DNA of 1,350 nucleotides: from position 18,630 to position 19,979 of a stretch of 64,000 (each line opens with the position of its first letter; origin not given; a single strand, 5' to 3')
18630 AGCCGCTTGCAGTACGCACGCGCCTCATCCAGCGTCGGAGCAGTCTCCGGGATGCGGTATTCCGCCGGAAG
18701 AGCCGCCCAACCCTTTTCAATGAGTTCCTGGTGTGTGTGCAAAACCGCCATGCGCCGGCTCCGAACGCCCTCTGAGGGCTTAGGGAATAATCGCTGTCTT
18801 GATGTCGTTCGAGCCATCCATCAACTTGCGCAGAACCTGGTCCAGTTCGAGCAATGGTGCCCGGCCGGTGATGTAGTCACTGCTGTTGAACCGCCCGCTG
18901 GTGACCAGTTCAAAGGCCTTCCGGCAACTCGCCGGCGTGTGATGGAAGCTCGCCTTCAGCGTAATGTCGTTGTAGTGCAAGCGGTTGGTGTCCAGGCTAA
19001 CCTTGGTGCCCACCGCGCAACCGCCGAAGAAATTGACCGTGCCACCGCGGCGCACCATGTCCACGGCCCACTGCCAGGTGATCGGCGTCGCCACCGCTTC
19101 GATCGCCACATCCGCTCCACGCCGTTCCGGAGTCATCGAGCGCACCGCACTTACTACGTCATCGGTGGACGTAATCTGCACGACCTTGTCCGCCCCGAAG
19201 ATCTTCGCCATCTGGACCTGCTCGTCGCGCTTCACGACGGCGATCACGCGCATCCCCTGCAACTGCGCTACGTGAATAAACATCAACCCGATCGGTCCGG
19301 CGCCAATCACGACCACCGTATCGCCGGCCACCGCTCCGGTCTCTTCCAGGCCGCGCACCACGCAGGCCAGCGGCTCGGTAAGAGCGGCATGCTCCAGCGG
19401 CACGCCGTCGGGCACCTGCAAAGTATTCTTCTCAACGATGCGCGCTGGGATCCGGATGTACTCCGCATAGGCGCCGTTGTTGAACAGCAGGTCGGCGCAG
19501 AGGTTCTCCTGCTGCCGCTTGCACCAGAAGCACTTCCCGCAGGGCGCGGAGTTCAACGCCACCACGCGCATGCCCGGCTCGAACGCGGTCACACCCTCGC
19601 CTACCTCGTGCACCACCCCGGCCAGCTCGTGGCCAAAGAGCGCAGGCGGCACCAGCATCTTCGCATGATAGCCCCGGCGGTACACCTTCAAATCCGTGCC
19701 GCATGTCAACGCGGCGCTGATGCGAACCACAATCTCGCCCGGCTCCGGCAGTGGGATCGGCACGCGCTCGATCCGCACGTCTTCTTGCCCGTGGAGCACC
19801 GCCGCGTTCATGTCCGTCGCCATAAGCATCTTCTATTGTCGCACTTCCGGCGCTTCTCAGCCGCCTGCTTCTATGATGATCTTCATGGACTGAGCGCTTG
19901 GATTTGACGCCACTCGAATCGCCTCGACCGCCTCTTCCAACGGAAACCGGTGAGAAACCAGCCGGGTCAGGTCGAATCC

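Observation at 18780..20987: Two tandem Zn-dependent polyol-type dehydrogenases inside the hopanoid operon: candidates for the unassigned ribosylhopane-to-bacteriohopanetetrol reductase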

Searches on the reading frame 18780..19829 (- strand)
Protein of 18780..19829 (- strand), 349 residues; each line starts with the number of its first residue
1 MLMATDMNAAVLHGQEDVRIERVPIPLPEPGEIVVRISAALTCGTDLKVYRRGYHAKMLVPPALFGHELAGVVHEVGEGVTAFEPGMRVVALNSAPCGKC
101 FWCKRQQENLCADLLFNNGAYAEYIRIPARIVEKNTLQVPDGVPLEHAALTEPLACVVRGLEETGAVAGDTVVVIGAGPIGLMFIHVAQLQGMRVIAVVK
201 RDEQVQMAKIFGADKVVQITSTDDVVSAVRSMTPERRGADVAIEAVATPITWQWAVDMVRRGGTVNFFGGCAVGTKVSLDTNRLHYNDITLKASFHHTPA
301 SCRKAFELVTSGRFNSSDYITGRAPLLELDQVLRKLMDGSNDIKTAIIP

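Call 5: search_protein_families(library=pfam, proteins=[window:18780-19829:-])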
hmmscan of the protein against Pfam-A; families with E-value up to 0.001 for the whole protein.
window:18780-19829:- (349 aa): 5 families
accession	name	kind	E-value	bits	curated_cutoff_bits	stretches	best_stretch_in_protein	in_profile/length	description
PF08240.17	ADH_N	-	2.9e-25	89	23.5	1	30-132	2-99/104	Alcohol dehydrogenase GroES-like domain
PF00107.32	ADH_zinc_N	-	1.4e-24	86.9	31.8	1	179-310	1-128/129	Zinc-binding dehydrogenase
PF16912.11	Glu_dehyd_C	-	6.8e-08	32.7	34.9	1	147-292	3-151/211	Glucose dehydrogenase C-terminus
PF02826.25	2-Hacid_dh_C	-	1e-05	25.5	25.1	1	166-238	33-107/178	D-isomer specific 2-hydroxyacid dehydrogenase, NAD binding domain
PF00291.31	PALP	-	0.00077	19.3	35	0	162-236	50-125/295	Pyridoxal-phosphate dependent enzyme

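Call 6: search_protein_families(library=ncbifam, proteins=[window:18780-19829:-])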
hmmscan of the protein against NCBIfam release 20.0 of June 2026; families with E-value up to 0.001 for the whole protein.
window:18780-19829:- (349 aa): 29 families (the best 25 are shown)
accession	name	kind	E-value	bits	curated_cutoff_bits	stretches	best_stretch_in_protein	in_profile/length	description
TIGR00692.1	tdh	equivalog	1.3e-48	165.8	458.35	1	14-332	7-324/340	L-threonine 3-dehydrogenase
NF003808.0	PRK05396.1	equivalog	2.1e-46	158.4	380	1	15-339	10-331/341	L-threonine 3-dehydrogenase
NF041097.1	keto_inos_dh_IolM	equivalog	5e-46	157.1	450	1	11-343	33-384/389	scyllo-inosose 3-dehydrogenase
NF010344.0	PRK13771.1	subfamily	1.5e-40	139.2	349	1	7-341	1-325/334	putative alcohol dehydrogenase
TIGR03451.1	mycoS_dep_FDH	equivalog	1.6e-38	132.5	512.9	2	15-113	11-106/358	S-(hydroxymethyl)mycothiol dehydrogenase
NF041172.1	AcrlCoa_red_Thmprot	equivalog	2.3e-37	128.7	500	1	7-341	1-326/334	acryloyl-CoA reductase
NF007489.0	PRK10083.1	equivalog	1.7e-34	119.3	376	1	7-277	1-267/339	Zn-dependent oxidoreductase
NF007375.0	PRK09880.1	equivalog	4e-33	114.6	469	1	5-344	3-338/344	L-idonate 5-dehydrogenase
NF007642.0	PRK10309.1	equivalog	2e-31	109.5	550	1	7-259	1-250/347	galactitol-1-phosphate 5-dehydrogenase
TIGR03989.1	Rxyl_3153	subfamily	4.4e-30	105.2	440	2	8-112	3-106/370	NDMA-dependent alcohol dehydrogenase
NF006940.0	PRK09422.1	equivalog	1.3e-29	103.3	344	1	7-338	1-324/338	alcohol dehydrogenase AdhP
TIGR03366.1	HpnZ_proposed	hypoth_equivalog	1.4e-28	100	328.1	1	28-310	3-294/315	putative phosphonate catabolism associated alcohol dehydrogenase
TIGR02818.1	adh_III_F_hyde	equivalog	1e-27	97.2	543.95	2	13-114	9-108/368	S-(hydroxymethyl)glutathione dehydrogenase/class III alcohol dehydrogenase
TIGR02824.1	quinone_pig3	subfamily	1.4e-25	90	296.8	2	110-294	85-262/325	putative NAD(P)H quinone oxidoreductase, PIG3 family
TIGR03201.1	dearomat_had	equivalog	2.2e-23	82.9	338.65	1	19-338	12-338/349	6-hydroxycyclohex-1-ene-1-carbonyl-CoA dehydrogenase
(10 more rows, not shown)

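Call 19: search_solved_structures(query=window:18780-19829:-, max_evalue=1e-20, show_alignments=2)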
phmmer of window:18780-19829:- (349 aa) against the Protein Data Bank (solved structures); distinct sequences matched with E-value up to 1e-20: 60.
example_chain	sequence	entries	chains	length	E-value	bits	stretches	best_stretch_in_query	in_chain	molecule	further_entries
2d8a_A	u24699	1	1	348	3.2e-41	144.9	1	20-322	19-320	Probable L-threonine 3-dehydrogenase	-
2dfv_A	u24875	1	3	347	3.2e-41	144.9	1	20-322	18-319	Probable L-threonine 3-dehydrogenase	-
4ej6_A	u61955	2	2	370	2.2e-40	142.2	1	7-349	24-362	Putative zinc-binding dehydrogenase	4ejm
1e3j_A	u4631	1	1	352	8.5e-40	140.2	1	3-326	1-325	NADP(H)-DEPENDENT KETOSE REDUCTASE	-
3gfb_A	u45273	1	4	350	3.4e-37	131.7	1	20-321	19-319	L-threonine 3-dehydrogenase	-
4cpd_A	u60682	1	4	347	1e-34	123.5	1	7-329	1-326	ALCOHOL DEHYDROGENASE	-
1pl6_A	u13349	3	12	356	7.3e-32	114.1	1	9-328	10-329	Sorbitol dehydrogenase | human sorbitol dehydrogenase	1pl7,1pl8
4z6k_A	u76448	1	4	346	9.5e-32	113.8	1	7-340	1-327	Alcohol dehydrogenase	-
5vm2_A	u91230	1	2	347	7e-31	110.9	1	10-347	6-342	Alcohol dehydrogenase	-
5k1s_A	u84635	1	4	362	7.7e-31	110.8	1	16-330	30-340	Oxidoreductase, zinc-binding dehydrogenase family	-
1rjw_A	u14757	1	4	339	1.3e-30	110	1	9-339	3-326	Alcohol dehydrogenase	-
3pii_A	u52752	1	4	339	2.3e-30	109.2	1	9-339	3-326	Alcohol dehydrogenase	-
9flz_A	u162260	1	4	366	3.4e-30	108.7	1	3-317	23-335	alcohol dehydrogenase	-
3qe3_A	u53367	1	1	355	4.8e-30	108.2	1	9-327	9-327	Sorbitol dehydrogenase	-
3meq_A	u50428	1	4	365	5.9e-30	107.9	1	3-317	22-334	Alcohol dehydrogenase, zinc-containing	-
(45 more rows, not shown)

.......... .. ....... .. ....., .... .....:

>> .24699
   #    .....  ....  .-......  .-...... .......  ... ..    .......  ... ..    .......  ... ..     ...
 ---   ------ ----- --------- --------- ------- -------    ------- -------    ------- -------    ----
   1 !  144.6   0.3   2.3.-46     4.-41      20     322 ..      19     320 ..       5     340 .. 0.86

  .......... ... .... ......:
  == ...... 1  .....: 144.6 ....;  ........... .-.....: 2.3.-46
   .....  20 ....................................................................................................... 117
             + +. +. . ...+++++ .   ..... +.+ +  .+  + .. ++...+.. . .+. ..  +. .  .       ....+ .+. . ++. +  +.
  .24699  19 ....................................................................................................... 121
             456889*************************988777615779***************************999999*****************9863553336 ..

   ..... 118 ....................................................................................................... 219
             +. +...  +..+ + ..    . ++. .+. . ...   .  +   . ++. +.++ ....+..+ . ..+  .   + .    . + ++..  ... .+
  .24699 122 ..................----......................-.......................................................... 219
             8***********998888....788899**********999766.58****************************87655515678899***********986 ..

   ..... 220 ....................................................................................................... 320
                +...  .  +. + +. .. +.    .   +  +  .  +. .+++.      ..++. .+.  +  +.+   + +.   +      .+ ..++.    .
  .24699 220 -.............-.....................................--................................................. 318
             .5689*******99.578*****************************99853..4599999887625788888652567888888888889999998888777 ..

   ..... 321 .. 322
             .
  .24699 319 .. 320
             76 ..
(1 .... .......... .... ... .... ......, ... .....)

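Call 39: search_solved_structures(query=window:18780-19829:-, max_evalue=1e-36, show_alignments=5)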
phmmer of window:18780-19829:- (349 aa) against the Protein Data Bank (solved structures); distinct sequences matched with E-value up to 1e-36: 5.
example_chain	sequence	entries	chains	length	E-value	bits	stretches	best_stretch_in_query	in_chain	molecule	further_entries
2d8a_A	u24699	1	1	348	3.2e-41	144.9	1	20-322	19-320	Probable L-threonine 3-dehydrogenase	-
2dfv_A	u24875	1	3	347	3.2e-41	144.9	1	20-322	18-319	Probable L-threonine 3-dehydrogenase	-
4ej6_A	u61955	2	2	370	2.2e-40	142.2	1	7-349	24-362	Putative zinc-binding dehydrogenase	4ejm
1e3j_A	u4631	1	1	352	8.5e-40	140.2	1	3-326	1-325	NADP(H)-DEPENDENT KETOSE REDUCTASE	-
3gfb_A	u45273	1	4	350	3.4e-37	131.7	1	20-321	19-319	L-threonine 3-dehydrogenase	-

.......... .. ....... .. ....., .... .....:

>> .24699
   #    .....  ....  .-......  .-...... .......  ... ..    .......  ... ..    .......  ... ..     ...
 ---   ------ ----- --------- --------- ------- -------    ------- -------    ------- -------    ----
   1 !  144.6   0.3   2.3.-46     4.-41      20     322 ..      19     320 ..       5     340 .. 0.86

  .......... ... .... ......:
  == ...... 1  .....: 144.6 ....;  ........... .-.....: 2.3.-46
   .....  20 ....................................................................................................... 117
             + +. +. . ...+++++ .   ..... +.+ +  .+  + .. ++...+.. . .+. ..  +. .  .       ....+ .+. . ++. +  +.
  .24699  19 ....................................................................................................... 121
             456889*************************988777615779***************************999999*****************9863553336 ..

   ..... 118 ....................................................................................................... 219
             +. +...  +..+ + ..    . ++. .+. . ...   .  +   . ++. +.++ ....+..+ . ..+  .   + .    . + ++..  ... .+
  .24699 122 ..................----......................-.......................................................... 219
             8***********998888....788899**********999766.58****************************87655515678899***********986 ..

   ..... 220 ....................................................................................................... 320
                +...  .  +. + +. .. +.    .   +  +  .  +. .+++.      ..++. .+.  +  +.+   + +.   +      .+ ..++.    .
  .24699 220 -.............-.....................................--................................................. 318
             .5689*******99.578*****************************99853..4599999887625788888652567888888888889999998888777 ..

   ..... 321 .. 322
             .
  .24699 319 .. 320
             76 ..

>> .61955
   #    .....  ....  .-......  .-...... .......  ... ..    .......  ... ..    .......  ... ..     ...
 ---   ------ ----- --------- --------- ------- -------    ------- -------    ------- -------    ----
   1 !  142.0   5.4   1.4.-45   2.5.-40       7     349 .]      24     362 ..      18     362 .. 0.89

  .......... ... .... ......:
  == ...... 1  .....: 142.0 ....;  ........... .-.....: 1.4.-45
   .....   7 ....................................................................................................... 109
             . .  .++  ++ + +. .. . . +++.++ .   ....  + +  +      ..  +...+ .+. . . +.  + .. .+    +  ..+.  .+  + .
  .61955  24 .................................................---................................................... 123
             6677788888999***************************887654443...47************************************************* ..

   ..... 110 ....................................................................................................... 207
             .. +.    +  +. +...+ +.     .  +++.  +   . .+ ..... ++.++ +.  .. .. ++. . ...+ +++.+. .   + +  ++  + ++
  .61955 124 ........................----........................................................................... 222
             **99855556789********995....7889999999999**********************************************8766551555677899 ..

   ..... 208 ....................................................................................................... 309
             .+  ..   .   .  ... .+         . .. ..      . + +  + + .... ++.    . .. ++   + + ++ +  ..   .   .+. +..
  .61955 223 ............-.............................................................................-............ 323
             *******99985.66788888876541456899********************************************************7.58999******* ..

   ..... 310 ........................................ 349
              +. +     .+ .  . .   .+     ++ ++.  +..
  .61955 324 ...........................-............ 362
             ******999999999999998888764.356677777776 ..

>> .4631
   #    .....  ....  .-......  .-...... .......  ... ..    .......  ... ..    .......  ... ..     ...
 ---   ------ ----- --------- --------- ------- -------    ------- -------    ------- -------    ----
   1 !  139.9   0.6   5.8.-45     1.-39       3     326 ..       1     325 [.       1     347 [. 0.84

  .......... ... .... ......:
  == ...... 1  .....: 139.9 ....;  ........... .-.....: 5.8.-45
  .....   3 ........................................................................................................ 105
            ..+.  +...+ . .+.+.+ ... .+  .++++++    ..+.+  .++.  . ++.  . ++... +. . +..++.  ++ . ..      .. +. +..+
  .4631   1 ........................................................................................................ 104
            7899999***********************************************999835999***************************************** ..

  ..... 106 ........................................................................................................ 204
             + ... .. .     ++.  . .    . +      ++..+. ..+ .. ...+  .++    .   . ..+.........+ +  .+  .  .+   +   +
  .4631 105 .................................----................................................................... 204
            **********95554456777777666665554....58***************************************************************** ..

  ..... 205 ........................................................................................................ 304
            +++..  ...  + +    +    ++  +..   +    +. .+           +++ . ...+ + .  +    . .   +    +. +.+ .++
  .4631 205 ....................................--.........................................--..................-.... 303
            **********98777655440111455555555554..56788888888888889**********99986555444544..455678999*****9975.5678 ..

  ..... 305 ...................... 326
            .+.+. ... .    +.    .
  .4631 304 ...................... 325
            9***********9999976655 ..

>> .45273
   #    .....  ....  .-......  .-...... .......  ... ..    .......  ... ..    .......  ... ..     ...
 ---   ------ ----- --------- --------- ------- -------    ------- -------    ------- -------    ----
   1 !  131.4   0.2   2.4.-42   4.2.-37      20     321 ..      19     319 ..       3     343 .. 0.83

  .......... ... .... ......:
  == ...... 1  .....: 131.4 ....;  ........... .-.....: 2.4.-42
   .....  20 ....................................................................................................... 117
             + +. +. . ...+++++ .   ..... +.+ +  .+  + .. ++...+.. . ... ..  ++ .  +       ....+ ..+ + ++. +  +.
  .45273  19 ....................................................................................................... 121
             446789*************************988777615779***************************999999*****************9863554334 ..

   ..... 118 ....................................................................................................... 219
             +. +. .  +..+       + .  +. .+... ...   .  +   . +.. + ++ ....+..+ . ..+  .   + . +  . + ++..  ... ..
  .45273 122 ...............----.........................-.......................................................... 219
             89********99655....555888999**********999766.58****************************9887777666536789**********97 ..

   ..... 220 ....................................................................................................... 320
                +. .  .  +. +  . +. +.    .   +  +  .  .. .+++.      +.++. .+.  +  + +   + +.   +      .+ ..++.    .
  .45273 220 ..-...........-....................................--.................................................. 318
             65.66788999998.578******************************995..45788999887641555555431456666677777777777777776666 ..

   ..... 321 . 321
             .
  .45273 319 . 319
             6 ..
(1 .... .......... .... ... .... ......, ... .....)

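Call 81: search_dna_similar(query=window:18780-19829:-, collection=plasmids, mode=protein, max_rows=8)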
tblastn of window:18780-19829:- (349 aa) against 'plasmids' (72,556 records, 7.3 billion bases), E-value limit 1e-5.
The search stops at 5000 records and this limit was reached: more records match than are counted here, and every count below describes the 5000 best-scoring records only.
Records with a match: at least 5000; places in all: 9965; records where one place covers at least 80% of the query: 2691.
Best place of each record, by identity: <60% 5000.
By first word of the organism name: Klebsiella 992; Rhizobium 514; Acinetobacter 396; Enterobacter 236; Sinorhizobium 193; Escherichia 148; Ralstonia 137; Streptomyces 132; Agrobacterium 126; Bacillus 109; and 309 more.
By predicted mobility (MOB-suite, as given by PLSDB): non-mobilizable 2431; conjugative 1520; mobilizable 1049.
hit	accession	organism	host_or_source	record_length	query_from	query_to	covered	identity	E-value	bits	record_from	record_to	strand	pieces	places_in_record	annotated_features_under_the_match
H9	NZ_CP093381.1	Rhodococcus opacus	cell culture,forest soil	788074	7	339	95%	47.6%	2e-89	300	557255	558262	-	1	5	zinc-binding dehydrogenase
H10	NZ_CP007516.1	Rubrobacter radiotolerans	-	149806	7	349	98%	37.2%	2e-55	202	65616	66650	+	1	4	alcohol dehydrogenase catalytic domain-containing protein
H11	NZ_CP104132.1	Sinorhizobium sp. K101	Phaseolus vulgaris,cell ...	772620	3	348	99%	36.8%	2e-54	199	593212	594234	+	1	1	alcohol dehydrogenase catalytic domain-containing protein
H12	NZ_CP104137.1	Sinorhizobium sp. C101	Phaseolus vulgaris,cell ...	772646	3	348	99%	36.8%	2e-54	199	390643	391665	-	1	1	alcohol dehydrogenase catalytic domain-containing protein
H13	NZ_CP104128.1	Sinorhizobium sp. M103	Phaseolus vulgaris,cell ...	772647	3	348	99%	36.8%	2e-54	199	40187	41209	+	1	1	alcohol dehydrogenase catalytic domain-containing protein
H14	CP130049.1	Sinorhizobium meliloti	Medicago,Cell culture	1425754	3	348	99%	35.9%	2e-53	196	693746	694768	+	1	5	alcohol dehydrogenase catalytic domain-containing protein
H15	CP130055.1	Sinorhizobium meliloti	Medicago,Cell culture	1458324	3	348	99%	35.9%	2e-53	196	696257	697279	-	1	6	alcohol dehydrogenase catalytic domain-containing protein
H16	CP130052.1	Sinorhizobium meliloti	Medicago,Cell culture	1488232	3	348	99%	35.9%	2e-53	196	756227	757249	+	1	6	alcohol dehydrogenase catalytic domain-containing protein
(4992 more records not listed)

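Call 82: get_annotated_region(hit=H9, flank=9000)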
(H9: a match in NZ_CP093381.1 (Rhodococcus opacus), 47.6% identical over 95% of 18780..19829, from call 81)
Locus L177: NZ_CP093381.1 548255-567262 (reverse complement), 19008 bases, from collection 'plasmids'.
description: Rhodococcus opacus strain S8 plasmid pLPS8, complete sequence
organism: Rhodococcus opacus (NCBI taxid 37919)
taxonomy: Bacteria; Actinomycetota; Actinomycetes; Mycobacteriales; Nocardiaceae; Rhodococcus; Rhodococcus opacus
host: -; source: cell culture,forest soil; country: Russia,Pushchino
typing (MOB-suite, as given by PLSDB): non-mobilizable
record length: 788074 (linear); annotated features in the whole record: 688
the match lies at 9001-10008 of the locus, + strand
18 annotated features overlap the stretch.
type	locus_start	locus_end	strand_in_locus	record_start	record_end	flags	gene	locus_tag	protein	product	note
CDS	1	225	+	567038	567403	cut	-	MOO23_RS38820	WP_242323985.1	metalloregulator ArsR/SmtB family transcription factor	GO:0006355 - regulation of DNA-templated transcription [Evidence IEA]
CDS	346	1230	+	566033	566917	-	-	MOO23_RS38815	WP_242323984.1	hypothetical protein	-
CDS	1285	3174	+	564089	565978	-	-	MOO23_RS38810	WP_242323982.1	phosphoenolpyruvate carboxykinase (GTP)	GO:0006094 - gluconeogenesis [Evidence IEA]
CDS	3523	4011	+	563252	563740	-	-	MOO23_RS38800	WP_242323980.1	DUF5313 family protein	-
CDS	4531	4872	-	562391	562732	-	-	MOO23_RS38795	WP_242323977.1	WhiB family transcriptional regulator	-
CDS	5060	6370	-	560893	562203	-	-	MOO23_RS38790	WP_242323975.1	MFS transporter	-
CDS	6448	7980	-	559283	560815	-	-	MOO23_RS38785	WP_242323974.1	FGGY-family carbohydrate kinase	GO:0016310 - phosphorylation [Evidence IEA]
CDS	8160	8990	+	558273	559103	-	-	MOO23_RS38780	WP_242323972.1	DeoR/GlpR family DNA-binding transcription regulator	-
CDS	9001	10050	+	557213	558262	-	-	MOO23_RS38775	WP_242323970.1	zinc-binding dehydrogenase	-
CDS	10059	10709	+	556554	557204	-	-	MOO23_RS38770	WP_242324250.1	class II aldolase/adducin family protein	-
CDS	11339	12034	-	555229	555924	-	-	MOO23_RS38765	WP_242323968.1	class I SAM-dependent methyltransferase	-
CDS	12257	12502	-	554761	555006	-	-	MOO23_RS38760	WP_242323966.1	transcriptional regulator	-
CDS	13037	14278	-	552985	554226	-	-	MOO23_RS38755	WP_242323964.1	saccharopine dehydrogenase NADP-binding domain-containing protein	-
CDS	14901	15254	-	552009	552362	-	-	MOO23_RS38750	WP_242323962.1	XRE family transcriptional regulator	-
CDS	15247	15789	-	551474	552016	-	-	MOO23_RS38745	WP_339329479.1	hypothetical protein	-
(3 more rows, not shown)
